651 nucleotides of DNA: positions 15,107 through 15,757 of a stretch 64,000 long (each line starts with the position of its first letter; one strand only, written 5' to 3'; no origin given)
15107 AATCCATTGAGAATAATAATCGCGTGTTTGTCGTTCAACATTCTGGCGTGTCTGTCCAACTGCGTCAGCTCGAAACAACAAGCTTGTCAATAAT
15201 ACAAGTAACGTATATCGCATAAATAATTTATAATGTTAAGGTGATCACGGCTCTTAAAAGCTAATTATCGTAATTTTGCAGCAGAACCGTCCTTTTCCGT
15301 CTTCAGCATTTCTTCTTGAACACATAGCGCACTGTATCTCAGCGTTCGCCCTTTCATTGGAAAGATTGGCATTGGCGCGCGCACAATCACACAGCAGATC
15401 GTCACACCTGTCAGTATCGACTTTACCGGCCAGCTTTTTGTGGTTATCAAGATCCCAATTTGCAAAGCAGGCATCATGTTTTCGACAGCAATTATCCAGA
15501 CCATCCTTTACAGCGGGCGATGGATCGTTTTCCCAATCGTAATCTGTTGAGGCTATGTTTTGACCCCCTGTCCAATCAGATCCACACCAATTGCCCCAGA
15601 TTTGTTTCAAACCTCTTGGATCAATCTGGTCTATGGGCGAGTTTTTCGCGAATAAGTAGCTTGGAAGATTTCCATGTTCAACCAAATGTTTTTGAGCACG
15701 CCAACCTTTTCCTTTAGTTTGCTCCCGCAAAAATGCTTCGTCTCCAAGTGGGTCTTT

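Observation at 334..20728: Rhs polymorphic-toxin array: one full-length gene plus six orphan C-terminal modules carrying seven different toxin tips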

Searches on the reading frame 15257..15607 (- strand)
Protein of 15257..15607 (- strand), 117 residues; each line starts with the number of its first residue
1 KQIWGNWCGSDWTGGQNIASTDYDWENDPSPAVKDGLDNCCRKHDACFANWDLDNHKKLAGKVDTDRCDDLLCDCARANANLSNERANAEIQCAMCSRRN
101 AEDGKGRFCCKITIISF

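Call 17: search_protein_families(library=pfam, proteins=[window:15257-15607:-], max_evalue=10)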
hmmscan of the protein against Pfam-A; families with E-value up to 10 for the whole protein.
seq(117 aa): 2 families
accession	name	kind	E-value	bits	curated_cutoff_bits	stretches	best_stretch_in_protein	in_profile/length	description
PF05826.17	Phospholip_A2_2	-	0.028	15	22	1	9-78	4-65/97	Phospholipase A2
PF00068.24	Phospholip_A2_1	-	2.2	9.3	32.1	0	33-99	35-102/110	Phospholipase A2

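Call 18: search_solved_structures(query=window:15257-15607:-, max_evalue=10, show_alignments=2)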
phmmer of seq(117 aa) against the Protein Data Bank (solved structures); distinct sequences matched with E-value up to 10: 12.
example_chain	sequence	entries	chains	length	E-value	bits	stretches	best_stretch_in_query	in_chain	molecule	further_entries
7d88_A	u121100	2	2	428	1.4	12.2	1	3-27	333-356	Beta-xylanase | Beta-1,4-xylanase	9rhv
1tgm_A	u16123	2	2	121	2.5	11.4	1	31-86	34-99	Phospholipase A2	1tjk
1oyf_A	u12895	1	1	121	2.7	11.4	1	33-86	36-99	Phospholipase A2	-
4uy1_A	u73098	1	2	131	3.6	10.9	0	34-82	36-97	GROUP 10 SECRETORY PHOSPHOLIPASE A2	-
5owc_A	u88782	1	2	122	3.7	10.9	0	34-82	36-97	Group 10 secretory phospholipase A2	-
1cl5_A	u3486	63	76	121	3.8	10.9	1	33-86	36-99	PROTEIN (PHOSPHOLIPASE A2) | PHOSPHOLIPASE A2 | Phospholipase A2 VRV-PL-VIIIa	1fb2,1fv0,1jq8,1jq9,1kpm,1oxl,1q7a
1oyf_B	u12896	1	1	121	3.8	10.9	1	33-86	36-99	Phospholipase A2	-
1le6_A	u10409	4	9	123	3.8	10.9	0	34-82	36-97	Group X Secretory Phospholipase A2 | GROUP 10 SECRETORY PHOSPHOLIPASE A2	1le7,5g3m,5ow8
1bjj_A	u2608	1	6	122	6.2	10.2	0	33-81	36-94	AGKISTRODOTOXIN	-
1m8t_A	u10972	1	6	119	6.2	10.2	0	34-80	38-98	Phospholipase a2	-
2pvt_A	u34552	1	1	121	7.1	10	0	33-80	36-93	phospholipase A2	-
1gp7_A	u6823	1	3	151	9.9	9.5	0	34-49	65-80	PHOSPHOLIPASE A2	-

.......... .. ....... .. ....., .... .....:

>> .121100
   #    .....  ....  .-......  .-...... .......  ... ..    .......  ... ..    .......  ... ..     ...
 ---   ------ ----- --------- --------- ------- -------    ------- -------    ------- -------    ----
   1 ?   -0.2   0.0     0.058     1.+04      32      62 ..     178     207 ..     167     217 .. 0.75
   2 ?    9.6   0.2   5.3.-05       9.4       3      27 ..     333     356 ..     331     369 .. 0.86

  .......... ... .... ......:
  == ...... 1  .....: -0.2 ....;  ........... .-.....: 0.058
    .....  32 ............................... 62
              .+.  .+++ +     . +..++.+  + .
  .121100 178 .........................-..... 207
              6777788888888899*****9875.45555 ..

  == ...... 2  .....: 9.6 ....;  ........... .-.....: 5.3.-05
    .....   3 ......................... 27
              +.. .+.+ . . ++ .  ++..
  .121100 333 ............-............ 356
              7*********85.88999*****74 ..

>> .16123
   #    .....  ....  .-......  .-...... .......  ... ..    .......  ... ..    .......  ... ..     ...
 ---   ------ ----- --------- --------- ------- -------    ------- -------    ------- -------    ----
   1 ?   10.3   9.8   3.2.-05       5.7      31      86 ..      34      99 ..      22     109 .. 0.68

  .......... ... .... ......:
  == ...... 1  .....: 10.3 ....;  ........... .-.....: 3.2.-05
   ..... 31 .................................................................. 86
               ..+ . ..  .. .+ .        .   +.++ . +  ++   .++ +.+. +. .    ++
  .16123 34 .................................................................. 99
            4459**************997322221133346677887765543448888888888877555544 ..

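Call 51: find_homologous_proteins(query=window:15257-15607:-, max_evalue=0.01)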
Query window:15257-15607:- (117 aa): 3 proteins with E <= 0.01 among 34 candidates.
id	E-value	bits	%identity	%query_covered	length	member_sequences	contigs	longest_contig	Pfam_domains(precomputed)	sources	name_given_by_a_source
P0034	3.1e-49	184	70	97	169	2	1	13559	-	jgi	jgi:hypothetical protein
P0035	2.0e-46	175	70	99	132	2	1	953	-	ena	-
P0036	1.8e-16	78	86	36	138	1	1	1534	-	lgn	-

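Call 65: predict_structure(alignment_id=A2)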
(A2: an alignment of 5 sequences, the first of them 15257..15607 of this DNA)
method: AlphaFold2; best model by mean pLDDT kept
length: 117 residues; sequences in the alignment: 5
mean_pLDDT: 53.0   pTM: 0.47
mean pLDDT of the five models: 53.0, 52.5, 49.2, 46.8, 35.1
residues with pLDDT >= 90: 0; 70-90: 22; 50-70: 45; < 50: 50
segments of 3 or more residues with pLDDT < 50: 1-22, 28-35, 98-117
pLDDT, mean of each block of 10 residues (from residue 1): 34 35 49 49 72 74 72 65 56 53 40 31
secondary structure, 60 per line:
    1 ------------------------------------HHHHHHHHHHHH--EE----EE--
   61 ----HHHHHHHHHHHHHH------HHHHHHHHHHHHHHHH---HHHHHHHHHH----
elements in order: H37-48 H65-78 H85-100 H104-113

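Call 72: find_encoding_contigs(protein=P0034, flank=8000, max_places=3)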
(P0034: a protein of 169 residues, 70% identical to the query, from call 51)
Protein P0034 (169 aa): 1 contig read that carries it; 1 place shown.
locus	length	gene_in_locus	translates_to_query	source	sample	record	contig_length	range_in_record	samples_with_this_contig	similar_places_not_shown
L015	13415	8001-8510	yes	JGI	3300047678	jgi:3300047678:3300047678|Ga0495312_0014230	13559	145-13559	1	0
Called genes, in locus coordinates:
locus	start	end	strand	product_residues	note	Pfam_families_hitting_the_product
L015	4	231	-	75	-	-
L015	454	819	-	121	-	PF13560:HTH_31, PF01381:HTH_3, PF12844:HTH_19 (weak)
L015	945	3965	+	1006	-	PF01807:Zn_ribbon_DnaG, PF08275:DNAG_N, PF13155:Toprim_2, PF13362:Toprim_3, PF13662:Toprim_4, PF27228:MTBMA_p00010_2nd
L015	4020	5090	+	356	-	PF02899:Phage_int_SAM_1 (weak), PF13495:Phage_int_SAM_4 (weak), PF00589:Phage_integrase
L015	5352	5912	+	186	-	-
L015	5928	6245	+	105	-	-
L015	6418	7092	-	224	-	-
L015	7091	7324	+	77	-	-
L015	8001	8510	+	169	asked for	-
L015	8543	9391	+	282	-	-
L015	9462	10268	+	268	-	-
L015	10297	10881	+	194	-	-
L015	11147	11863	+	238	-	-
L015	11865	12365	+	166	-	-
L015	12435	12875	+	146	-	-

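Call 103: search_solved_structures(query=A2, max_evalue=10, show_alignments=1)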
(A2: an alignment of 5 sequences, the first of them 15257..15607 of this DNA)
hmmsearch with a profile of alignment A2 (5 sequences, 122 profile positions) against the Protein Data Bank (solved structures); distinct sequences matched with E-value up to 10: 71 (the best 60 are shown).
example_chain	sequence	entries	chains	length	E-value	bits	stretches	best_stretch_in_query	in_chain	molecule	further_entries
1yxh_A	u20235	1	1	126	0.0025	21.4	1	39-85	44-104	phospholipase A2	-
1bun_A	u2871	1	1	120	0.0085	19.8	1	39-85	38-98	BETA2-BUNGAROTOXIN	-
1mh7_A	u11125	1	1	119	0.012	19.2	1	39-84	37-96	PHOSPHOLIPASE A2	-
1mh8_A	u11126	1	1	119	0.019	18.6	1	39-84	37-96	PHOSPHOLIPASE A2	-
2wq5_A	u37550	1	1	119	0.023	18.3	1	39-85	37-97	PHOSPHOLIPASE A2, ACIDIC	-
1y75_B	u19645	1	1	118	0.044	17.5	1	38-85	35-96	phospholipase A2 isoform 6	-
3vc0_A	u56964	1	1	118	0.051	17.2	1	39-85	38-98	Phospholipase A2 homolog, taipoxin beta chain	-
1ows_B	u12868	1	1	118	0.083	16.6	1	39-97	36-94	Phospholipase A2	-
2oqd_A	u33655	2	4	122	0.19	15.4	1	39-87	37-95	Phospholipase A2 | Phospholipase A2 bothropstoxin-2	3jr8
5tfv_A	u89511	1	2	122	0.31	14.7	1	39-86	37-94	Basic phospholipase A2 myotoxin III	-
1fx9_A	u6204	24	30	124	0.31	14.7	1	39-106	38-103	PHOSPHOLIPASE A2, MAJOR ISOENZYME | PHOSPHOLIPASE A2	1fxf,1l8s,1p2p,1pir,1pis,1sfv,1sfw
1p7o_A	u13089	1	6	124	0.32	14.7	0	39-87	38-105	PHOSPHOLIPASE A2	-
3gci_A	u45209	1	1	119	0.32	14.7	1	39-86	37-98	Phospholipase A2 isoform 3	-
1pwo_A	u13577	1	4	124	0.33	14.6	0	37-86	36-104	Phospholipase A2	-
1m8t_A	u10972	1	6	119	0.35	14.6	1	39-85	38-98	Phospholipase a2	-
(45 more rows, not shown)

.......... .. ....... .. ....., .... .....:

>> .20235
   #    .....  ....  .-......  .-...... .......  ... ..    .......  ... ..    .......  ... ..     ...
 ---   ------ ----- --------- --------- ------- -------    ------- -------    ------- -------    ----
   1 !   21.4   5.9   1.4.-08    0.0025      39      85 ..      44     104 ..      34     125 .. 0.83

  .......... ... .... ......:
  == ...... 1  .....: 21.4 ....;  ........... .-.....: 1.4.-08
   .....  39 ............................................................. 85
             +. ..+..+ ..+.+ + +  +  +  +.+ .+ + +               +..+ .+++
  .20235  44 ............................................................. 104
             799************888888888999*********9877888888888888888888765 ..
